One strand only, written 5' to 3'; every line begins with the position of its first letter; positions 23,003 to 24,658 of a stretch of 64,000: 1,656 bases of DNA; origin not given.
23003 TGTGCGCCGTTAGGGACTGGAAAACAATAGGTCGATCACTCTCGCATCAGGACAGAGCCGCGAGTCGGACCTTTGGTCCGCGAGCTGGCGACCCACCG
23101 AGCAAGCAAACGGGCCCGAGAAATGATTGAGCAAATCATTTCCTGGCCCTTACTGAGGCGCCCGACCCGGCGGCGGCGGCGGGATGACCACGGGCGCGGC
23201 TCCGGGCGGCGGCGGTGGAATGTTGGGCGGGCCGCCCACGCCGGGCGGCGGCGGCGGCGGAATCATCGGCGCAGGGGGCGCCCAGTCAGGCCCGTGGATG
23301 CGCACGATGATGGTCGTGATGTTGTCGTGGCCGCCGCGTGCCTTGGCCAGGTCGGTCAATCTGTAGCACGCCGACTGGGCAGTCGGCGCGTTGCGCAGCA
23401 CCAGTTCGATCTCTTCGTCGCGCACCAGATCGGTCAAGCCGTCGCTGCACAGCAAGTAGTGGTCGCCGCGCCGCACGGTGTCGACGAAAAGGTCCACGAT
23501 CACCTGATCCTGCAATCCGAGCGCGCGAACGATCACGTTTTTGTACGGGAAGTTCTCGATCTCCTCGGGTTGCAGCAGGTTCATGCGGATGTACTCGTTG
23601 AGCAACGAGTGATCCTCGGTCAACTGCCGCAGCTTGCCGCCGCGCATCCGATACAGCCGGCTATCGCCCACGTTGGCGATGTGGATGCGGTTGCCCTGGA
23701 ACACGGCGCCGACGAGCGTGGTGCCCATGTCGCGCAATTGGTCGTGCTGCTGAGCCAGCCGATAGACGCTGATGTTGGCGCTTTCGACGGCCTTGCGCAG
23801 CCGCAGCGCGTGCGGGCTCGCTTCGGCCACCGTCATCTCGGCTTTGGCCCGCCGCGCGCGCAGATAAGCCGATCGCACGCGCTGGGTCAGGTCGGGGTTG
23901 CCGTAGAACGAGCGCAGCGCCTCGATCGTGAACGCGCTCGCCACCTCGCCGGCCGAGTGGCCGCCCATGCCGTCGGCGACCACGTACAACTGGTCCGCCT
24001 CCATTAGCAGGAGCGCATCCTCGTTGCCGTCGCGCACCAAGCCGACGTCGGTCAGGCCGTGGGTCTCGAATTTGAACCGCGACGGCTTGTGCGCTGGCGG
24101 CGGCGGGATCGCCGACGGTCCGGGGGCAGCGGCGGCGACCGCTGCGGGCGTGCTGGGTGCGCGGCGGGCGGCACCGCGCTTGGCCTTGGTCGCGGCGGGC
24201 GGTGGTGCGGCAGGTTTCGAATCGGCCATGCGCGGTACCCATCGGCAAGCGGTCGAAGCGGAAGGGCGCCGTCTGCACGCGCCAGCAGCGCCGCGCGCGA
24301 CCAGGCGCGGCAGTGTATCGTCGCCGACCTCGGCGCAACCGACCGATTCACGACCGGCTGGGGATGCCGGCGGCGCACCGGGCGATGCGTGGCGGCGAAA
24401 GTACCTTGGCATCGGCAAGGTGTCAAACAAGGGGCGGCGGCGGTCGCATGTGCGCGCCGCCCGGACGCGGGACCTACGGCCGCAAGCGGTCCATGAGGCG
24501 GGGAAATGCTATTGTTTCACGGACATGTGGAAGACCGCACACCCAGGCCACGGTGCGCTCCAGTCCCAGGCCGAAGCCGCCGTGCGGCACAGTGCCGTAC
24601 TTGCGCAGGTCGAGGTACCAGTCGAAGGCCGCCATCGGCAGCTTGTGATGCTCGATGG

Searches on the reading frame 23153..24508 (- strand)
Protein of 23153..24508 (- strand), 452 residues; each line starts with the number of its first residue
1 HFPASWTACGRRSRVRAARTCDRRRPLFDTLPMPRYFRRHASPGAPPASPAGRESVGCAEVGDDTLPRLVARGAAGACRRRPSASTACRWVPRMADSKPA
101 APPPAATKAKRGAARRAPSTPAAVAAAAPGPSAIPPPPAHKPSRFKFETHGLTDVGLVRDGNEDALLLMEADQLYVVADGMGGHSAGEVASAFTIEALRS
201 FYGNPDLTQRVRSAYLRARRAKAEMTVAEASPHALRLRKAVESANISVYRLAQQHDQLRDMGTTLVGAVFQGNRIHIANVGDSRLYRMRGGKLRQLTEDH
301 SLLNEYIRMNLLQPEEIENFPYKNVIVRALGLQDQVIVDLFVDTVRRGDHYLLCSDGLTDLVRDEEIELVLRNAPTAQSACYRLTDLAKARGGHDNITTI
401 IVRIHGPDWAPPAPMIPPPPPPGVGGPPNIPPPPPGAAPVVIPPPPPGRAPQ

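Call 26: search_protein_families(library=pfam, proteins=[window:23153-24508:-], max_evalue=0.001)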
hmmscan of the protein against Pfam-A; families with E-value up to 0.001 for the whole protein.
window:23153-24508:- (452 aa): 3 families
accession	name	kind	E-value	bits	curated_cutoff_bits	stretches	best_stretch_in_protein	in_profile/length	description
PF13672.11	PP2C_2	-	1.1e-14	54.9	24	1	162-366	12-182/209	Protein phosphatase 2C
PF00481.26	PP2C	-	6.1e-13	49.5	20.3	1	237-302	76-142/255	Protein phosphatase 2C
PF07228.17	SpoIIE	-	0.00096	19.6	25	0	330-404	105-191/192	Stage II sporulation protein E (SpoIIE)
